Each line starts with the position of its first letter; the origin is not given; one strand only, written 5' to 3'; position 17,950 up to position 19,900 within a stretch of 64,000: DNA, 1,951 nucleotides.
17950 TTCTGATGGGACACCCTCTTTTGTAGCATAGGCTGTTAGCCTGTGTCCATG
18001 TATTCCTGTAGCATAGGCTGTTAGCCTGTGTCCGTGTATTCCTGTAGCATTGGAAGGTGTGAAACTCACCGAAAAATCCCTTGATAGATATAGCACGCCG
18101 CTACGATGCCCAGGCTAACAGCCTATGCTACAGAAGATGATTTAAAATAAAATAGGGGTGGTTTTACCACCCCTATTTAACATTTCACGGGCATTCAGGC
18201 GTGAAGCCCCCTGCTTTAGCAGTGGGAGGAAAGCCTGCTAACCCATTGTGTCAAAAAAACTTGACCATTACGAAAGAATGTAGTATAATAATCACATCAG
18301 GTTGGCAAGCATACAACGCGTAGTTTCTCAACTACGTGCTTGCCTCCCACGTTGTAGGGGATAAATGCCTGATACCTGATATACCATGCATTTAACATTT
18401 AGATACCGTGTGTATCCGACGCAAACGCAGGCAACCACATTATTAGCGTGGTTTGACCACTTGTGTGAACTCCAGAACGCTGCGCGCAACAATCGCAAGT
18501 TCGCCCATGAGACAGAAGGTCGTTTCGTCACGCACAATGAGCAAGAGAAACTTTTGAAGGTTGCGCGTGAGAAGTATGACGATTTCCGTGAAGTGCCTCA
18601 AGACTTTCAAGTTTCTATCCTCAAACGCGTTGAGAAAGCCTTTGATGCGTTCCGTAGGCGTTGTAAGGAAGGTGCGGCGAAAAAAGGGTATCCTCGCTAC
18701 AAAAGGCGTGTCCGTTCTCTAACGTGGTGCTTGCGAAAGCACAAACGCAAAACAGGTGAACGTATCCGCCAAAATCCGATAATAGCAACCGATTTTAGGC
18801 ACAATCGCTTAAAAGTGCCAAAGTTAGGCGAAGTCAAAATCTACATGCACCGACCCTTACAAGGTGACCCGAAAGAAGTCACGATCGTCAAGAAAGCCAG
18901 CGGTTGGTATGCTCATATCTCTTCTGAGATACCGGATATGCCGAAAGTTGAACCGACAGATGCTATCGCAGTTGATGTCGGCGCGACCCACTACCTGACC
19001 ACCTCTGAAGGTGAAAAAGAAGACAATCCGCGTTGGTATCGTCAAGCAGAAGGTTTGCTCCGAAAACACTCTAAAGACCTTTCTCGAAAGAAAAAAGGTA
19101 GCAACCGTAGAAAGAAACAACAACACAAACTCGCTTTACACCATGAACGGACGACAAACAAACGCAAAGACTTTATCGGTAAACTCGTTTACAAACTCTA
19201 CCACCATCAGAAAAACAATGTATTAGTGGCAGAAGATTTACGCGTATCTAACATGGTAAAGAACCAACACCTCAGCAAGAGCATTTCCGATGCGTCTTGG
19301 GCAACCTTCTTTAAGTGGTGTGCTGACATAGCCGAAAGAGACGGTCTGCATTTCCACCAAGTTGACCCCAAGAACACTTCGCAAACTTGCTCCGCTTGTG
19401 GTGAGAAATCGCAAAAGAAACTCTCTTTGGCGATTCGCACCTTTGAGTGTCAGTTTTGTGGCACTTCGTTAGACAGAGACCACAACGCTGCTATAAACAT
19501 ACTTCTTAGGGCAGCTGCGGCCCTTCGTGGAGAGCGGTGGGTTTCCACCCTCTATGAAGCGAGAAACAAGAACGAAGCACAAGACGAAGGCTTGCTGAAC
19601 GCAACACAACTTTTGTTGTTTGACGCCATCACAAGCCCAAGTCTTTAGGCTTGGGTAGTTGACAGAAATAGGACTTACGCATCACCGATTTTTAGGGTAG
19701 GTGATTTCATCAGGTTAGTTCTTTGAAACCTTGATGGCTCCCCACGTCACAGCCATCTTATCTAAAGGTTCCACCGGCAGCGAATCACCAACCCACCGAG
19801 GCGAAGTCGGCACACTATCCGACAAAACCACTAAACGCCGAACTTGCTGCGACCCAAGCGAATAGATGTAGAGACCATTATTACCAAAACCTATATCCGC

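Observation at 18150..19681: TnpB element driven by a near-consensus sigma70 promoter, with no tnpA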

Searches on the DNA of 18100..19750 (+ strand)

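Call 18: search_rna_families(source=window, start=18100, end=19750, threshold=evalue, max_evalue=10)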
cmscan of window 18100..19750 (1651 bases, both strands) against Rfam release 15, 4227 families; matches with E-value up to 10: 7.
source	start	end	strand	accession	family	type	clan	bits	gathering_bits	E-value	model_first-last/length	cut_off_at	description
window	18112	18185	+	RF02029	sraA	Gene; sRNA;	-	24.7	56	0.47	1-95/95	no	sraA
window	18143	18221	-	RF02029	sraA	Gene; sRNA;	-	24.1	56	0.62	1-95/95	no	sraA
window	18140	18237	-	RF02058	STnc400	Gene;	-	21.4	80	0.35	1-125/125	no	Gammaproteobacterial sRNA STnc400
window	18100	18178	+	RF02607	AbsR25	Gene; sRNA;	-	17.4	47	5.1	87-164/164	5'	Acinetobacter sRNA 25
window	18723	18741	+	RF01083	UPD-PK2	Cis-reg;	-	17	32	7.1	1-21/21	no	Pseudoknot of upstream pseudoknot domain (UPD) of the 3'UTR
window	19566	19663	-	RF02436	SpF43_sRNA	Gene; sRNA;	-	16.7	70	6.1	1-99/99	no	Streptococcus sRNA SpF43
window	19607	19661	-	RF02033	HEARO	Gene;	-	15.5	83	2.1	3-50/211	no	HNH endonuclease-associated RNA and ORF (HEARO) RNA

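Call 51: build_rna_model(alignment_id=A2, structure=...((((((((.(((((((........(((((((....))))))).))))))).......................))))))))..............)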
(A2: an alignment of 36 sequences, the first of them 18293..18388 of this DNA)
Model R1 built from alignment A2 (36 sequences, 98 columns); structure: as given.
model positions 96; base pairs 22; branch points 0; effective number of sequences 1.63; information 0.596 bits per position. Calibrated on 0.2 Mb of random sequence (short: E-values are rough).
structure used (alignment columns):
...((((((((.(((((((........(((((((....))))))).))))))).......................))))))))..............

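Call 53: search_with_rna_model(model_id=R1, sources=[window, L001, L002, L003, L004, L005, L006, L007, L008, L009, L010, L011, L012, L013, L014, L015, L016, L017, L018, L019, L020, L021, L022, L023, L024, L025, L026, L027, L028, L029, L030, L031, L032, L033, L034, L035, L036, L037, L038, L039, L040, L041, L042, L043, L044, L045, L046, L047, L048, L049, L050, L051, L052, L053, L054, L055, L056, L057, L058, L059, L060, L061, L062, L063, L064, L065, L066, L067, L068, L069, L070, L071, L072, L073, L074, L075, L076, L077, L078, L079, L080, L081, L082, L083, L084, L085, L086, L087, L088, L089, L090], max_evalue=1)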
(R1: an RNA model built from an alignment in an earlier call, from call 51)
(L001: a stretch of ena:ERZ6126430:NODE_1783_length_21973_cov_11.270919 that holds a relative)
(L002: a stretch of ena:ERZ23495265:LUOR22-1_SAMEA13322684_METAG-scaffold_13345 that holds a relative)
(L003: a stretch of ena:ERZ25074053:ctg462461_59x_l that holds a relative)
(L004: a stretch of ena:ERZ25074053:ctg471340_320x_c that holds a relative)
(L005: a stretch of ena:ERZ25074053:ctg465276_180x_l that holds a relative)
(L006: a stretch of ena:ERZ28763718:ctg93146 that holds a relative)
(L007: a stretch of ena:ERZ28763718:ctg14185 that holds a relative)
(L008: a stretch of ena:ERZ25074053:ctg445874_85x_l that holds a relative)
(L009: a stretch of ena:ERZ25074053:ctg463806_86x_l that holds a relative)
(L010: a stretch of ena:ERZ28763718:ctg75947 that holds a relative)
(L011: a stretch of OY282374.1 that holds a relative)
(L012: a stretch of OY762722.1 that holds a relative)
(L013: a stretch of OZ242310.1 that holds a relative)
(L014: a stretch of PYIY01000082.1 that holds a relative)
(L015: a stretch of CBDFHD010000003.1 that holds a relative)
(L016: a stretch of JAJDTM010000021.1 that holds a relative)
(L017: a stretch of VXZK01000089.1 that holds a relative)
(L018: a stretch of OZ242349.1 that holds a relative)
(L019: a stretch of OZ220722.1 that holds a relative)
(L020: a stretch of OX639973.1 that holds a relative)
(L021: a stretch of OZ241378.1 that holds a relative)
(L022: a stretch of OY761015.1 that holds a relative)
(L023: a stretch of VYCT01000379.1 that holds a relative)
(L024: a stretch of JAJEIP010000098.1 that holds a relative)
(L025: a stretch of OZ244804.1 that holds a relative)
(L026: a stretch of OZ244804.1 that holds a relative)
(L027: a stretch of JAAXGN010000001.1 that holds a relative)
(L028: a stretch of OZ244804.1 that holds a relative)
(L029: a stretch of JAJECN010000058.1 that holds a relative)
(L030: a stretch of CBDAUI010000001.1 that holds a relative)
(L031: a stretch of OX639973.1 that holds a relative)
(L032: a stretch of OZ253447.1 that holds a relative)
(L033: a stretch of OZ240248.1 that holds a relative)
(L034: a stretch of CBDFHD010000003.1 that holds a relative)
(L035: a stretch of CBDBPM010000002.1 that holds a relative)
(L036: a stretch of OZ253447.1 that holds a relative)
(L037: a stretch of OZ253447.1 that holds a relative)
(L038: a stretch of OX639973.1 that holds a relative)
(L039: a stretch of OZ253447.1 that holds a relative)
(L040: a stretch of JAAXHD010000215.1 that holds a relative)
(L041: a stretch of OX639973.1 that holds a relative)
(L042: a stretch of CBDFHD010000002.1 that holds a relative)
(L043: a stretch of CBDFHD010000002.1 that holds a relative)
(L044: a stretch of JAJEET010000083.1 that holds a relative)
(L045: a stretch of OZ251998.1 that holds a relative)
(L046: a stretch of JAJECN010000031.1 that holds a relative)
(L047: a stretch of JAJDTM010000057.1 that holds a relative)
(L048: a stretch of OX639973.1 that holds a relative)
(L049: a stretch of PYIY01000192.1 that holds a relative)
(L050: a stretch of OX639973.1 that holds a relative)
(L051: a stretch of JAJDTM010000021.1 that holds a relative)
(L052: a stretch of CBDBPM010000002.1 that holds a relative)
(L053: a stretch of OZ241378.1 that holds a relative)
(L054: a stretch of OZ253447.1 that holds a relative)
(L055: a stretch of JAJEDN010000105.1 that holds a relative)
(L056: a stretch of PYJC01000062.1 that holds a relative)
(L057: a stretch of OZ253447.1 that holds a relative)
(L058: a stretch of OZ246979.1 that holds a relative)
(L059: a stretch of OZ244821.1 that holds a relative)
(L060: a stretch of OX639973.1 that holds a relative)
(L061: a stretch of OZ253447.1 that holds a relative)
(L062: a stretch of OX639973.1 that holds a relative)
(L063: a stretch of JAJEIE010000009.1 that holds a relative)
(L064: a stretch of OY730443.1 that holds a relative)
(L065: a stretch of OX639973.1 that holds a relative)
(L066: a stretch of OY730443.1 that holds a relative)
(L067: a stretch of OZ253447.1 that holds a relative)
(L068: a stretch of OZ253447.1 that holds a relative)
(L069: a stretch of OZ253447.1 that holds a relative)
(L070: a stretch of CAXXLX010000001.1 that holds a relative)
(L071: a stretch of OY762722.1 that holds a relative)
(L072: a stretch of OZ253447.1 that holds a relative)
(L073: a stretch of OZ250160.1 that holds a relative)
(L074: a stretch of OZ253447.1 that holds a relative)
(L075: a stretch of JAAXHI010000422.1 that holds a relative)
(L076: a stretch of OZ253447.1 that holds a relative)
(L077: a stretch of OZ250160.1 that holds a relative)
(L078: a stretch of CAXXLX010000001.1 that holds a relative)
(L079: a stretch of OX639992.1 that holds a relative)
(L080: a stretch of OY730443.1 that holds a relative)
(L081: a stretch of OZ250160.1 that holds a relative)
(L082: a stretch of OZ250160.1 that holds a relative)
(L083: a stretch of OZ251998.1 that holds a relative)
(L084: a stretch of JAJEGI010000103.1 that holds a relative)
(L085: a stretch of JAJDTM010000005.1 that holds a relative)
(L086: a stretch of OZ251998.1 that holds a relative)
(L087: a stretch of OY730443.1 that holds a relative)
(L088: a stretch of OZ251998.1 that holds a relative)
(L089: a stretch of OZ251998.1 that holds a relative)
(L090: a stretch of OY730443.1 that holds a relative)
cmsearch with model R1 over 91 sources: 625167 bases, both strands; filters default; matches with E-value up to 1: 94.
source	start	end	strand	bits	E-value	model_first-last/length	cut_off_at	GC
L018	2408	2503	+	114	1.1e-22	1-96/96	no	0.49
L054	2408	2503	+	112.6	2.3e-22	1-96/96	no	0.46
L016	2408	2503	+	112.2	2.8e-22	1-96/96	no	0.47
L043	2408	2503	+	112.2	2.9e-22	1-96/96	no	0.46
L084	2408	2503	+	111.7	3.6e-22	1-96/96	no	0.46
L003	2908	3003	+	111.2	4.7e-22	1-96/96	no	0.44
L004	2908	3003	+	111.2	4.7e-22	1-96/96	no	0.44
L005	2908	3003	+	111.2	4.7e-22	1-96/96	no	0.44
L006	2908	3003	+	111.2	4.7e-22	1-96/96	no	0.44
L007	2908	3003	+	111.2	4.7e-22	1-96/96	no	0.44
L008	2908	3003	+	111.2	4.7e-22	1-96/96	no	0.44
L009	2908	3003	+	111.2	4.7e-22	1-96/96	no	0.44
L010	2908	3003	+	111.2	4.7e-22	1-96/96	no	0.44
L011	2408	2503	+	111.2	4.7e-22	1-96/96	no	0.44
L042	2408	2503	+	111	5.4e-22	1-96/96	no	0.53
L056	2408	2503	+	110.8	5.9e-22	1-96/96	no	0.49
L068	2408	2503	+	109.7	1.1e-21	1-96/96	no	0.49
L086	2408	2503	+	109.4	1.2e-21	1-96/96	no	0.5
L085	2408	2503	+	109.4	1.3e-21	1-96/96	no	0.49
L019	2408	2503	+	109.2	1.4e-21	1-96/96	no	0.53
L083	2408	2503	+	108.9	1.6e-21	1-96/96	no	0.48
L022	2408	2503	+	108.3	2.2e-21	1-96/96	no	0.45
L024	2408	2503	+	108.3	2.2e-21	1-96/96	no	0.45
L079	2408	2503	+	108.1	2.5e-21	1-96/96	no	0.49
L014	1719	1814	+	107.6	3.1e-21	1-96/96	no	0.51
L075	396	491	+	107.5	3.4e-21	1-96/96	no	0.48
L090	2408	2503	+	107.2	3.9e-21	1-96/96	no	0.47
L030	2409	2503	+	107.1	4.1e-21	1-96/96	no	0.46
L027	2408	2503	+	107.1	4.2e-21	1-96/96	no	0.45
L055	2408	2503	+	106.8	4.8e-21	1-96/96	no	0.44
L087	2408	2503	+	106.3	6.3e-21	1-96/96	no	0.46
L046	2408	2503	+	106.2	6.6e-21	1-96/96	no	0.45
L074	2408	2503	+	106.1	6.9e-21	1-96/96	no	0.5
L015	2408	2503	+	106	7.5e-21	1-96/96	no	0.48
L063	2408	2503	+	105.4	1.1e-20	1-96/96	no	0.48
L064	2408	2503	+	105.1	1.2e-20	1-96/96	no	0.45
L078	2408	2503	+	104.8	1.4e-20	1-96/96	no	0.46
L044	11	106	+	104.2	1.9e-20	1-96/96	no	0.46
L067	2408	2503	+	104.2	1.9e-20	1-96/96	no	0.49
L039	2408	2503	+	104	2.2e-20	1-96/96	no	0.51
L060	2407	2503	+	103.3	3.2e-20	1-96/96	no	0.46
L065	2407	2503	+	103.3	3.2e-20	1-96/96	no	0.46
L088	2407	2503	+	100.8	1.1e-19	1-96/96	no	0.44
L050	2408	2503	+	99.3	2.5e-19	1-96/96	no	0.47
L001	3908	4003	+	99.1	2.9e-19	1-96/96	no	0.48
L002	1572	1667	+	99.1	2.9e-19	1-96/96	no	0.48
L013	2408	2503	+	98.2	4.7e-19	1-96/96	no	0.46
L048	2408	2503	+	98.2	4.7e-19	1-96/96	no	0.46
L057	2408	2503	+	97.9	5.3e-19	1-96/96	no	0.47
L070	2408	2503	+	97.9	5.4e-19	1-96/96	no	0.43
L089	2407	2503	+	97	8.5e-19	1-96/96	no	0.45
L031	2408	2503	+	96.8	9.6e-19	1-96/96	no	0.44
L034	2407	2503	+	96.2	1.3e-18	1-96/96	no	0.44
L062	2408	2503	+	96.1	1.4e-18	1-96/96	no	0.48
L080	2408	2503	+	95.9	1.5e-18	1-96/96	no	0.47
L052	2409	2503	+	95.2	2.3e-18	1-96/96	no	0.46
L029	2408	2503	+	93.9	4.4e-18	1-96/96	no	0.48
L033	2409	2503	+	89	6e-17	1-96/96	no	0.45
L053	2402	2503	+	88.7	6.8e-17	1-96/96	no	0.49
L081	2407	2503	+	86.8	1.9e-16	1-96/96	no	0.52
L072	2409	2503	+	86.6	2.1e-16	1-96/96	no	0.49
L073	2407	2503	+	85.8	3.2e-16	1-96/96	no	0.54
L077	2407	2503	+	85.3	4.3e-16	1-96/96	no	0.55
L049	2404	2503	+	84.3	7e-16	1-96/96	no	0.46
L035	2405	2503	+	83.6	1e-15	1-96/96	no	0.51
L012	2402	2503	+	83.6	1e-15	1-96/96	no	0.49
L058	2402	2503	+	83.3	1.2e-15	1-96/96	no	0.47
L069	2402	2503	+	80.9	4.2e-15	1-96/96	no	0.44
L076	2403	2503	+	80.9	4.3e-15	1-96/96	no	0.48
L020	2405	2503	+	79.8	7.5e-15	1-96/96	no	0.51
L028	2405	2503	+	79.7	7.9e-15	1-96/96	no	0.48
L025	2406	2503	+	79.4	9.3e-15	1-96/96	no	0.49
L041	2407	2503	+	78.4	1.6e-14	1-96/96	no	0.49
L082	2407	2503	+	77.7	2.4e-14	1-96/96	no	0.53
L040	2402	2503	+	77.2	3.1e-14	1-96/96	no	0.51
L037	2405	2503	+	76.9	3.6e-14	1-96/96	no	0.46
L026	1302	1398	-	76.8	3.8e-14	1-96/96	no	0.51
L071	2414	2503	+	75.6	7.2e-14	1-96/96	no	0.51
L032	2403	2503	+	72.6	3.5e-13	1-96/96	no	0.47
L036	2403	2503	+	72.6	3.5e-13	1-96/96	no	0.47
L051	2403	2503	+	71.8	5.3e-13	1-96/96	no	0.46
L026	2406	2503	+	71.4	6.3e-13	1-96/96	no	0.48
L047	2388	2489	+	67.2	5.8e-12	1-96/96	no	0.47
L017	2399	2503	+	63.3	4.5e-11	1-96/96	no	0.48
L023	2399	2503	+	62.3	7.8e-11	1-96/96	no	0.5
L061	2400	2503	+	61.8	1e-10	1-96/96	no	0.42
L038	2381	2503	+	61.6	1.2e-10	1-96/96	no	0.55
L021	2405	2503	+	58.5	6e-10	1-96/96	no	0.48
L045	2405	2503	+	58.1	7.4e-10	1-96/96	no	0.52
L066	2384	2503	+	46.6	3.1e-07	1-96/96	no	0.49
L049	2227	2277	+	39.7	1.2e-05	12-62/96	no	0.51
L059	2380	2503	+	34.7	0.00017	1-96/96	no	0.48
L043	5430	5527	-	28.8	0.0039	1-96/96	no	0.53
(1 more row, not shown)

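Call 56: search_with_rna_model(model_id=R1, sources=[L091, L092, L093, L094, L095, L096, L097, L098, L099, L100, L101, L102, L103, L104, L105, L106, L107, L108, L109, L110, L111, L112, L113, L114, L115, L116, L117, L118, L119, L120, L121, L122, L123, L124, L125, L126, L127, L128, L129, L130, L131, L132, L133, L134, L135, L136, L137, L138, L139, L140, L141, L142, L143, L144, L145, L146, L147, L148, L149, L150, L151, L152, L153, L154, L155, L156, L157, L158, L159, L160, L161, L162, L163, L164, L165, L166, L167, L168, L169, L170], max_evalue=10, show_alignments=3)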
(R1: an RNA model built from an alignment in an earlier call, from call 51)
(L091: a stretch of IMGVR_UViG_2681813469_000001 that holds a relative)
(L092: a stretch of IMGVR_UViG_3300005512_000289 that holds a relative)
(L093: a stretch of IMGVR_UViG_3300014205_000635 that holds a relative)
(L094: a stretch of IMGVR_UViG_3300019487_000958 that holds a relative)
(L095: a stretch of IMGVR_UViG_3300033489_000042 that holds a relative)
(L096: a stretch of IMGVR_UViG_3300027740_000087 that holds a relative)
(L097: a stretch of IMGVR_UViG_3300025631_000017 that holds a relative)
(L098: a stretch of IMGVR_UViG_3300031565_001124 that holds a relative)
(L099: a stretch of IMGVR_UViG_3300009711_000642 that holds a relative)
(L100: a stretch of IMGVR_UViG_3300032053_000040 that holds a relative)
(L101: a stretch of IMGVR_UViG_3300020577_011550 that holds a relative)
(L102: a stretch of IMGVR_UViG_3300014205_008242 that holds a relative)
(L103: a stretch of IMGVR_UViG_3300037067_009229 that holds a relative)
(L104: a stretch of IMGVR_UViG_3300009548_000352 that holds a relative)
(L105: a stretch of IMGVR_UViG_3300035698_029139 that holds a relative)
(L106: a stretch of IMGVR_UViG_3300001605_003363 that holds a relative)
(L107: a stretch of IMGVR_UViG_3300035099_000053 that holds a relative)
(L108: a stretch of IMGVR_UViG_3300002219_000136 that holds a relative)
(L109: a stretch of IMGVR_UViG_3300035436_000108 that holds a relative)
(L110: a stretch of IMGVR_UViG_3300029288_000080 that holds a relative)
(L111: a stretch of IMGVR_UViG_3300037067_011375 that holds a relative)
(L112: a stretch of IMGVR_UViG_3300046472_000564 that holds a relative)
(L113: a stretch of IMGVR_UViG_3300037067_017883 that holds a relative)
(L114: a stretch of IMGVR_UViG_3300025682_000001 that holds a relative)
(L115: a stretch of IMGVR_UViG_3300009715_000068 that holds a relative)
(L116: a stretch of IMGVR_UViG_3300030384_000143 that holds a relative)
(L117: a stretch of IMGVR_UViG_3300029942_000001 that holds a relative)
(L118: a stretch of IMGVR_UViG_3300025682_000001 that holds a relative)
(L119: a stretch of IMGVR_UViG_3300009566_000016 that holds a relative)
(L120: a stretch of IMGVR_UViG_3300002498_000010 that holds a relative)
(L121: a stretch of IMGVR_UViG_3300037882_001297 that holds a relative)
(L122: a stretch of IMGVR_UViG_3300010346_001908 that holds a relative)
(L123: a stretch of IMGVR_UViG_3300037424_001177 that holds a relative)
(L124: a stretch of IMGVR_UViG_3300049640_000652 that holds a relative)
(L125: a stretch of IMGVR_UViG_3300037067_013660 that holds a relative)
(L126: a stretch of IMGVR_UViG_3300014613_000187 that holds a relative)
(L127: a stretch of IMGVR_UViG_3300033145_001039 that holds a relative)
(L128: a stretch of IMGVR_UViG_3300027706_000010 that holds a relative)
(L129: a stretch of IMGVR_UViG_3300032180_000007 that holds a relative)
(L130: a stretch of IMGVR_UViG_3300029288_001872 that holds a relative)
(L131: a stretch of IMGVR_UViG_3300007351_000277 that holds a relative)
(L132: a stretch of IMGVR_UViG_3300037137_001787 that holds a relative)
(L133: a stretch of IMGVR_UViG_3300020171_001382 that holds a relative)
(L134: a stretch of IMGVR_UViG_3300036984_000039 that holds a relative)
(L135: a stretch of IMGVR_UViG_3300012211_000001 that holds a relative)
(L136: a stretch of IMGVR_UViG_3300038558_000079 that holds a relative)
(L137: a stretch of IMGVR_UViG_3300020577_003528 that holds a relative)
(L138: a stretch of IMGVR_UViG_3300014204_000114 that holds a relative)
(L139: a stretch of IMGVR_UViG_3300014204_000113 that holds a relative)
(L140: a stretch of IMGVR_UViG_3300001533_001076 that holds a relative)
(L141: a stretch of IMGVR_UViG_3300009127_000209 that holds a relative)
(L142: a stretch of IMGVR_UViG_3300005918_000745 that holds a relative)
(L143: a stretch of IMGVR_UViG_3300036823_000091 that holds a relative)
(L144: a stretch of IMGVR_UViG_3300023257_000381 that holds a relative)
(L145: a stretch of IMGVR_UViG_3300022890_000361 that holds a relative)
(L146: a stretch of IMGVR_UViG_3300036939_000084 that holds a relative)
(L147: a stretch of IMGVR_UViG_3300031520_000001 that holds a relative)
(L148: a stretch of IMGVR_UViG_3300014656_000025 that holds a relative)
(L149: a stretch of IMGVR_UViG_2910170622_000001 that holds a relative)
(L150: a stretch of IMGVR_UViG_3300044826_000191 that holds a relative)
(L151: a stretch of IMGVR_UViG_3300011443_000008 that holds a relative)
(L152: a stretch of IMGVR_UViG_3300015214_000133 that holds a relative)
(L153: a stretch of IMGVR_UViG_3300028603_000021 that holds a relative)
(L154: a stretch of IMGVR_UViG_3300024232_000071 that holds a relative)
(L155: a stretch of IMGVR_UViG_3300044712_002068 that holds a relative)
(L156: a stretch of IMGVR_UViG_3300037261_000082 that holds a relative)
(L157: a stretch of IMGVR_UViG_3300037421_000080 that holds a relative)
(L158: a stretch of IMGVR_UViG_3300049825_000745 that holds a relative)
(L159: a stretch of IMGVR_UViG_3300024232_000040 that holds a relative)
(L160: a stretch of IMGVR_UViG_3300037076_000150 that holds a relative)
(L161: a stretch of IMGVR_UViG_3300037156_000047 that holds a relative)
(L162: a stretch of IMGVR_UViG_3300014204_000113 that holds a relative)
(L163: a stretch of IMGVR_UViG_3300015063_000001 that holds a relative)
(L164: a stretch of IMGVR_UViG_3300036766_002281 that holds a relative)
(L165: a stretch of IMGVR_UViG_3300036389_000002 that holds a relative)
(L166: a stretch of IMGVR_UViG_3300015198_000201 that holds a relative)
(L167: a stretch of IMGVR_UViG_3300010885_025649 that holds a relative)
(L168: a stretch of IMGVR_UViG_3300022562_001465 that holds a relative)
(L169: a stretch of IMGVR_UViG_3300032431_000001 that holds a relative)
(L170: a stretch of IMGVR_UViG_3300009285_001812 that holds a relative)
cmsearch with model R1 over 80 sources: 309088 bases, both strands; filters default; matches with E-value up to 10: 1.
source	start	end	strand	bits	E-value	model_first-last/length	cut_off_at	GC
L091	1374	1494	+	87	8.5e-17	1-96/96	no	0.57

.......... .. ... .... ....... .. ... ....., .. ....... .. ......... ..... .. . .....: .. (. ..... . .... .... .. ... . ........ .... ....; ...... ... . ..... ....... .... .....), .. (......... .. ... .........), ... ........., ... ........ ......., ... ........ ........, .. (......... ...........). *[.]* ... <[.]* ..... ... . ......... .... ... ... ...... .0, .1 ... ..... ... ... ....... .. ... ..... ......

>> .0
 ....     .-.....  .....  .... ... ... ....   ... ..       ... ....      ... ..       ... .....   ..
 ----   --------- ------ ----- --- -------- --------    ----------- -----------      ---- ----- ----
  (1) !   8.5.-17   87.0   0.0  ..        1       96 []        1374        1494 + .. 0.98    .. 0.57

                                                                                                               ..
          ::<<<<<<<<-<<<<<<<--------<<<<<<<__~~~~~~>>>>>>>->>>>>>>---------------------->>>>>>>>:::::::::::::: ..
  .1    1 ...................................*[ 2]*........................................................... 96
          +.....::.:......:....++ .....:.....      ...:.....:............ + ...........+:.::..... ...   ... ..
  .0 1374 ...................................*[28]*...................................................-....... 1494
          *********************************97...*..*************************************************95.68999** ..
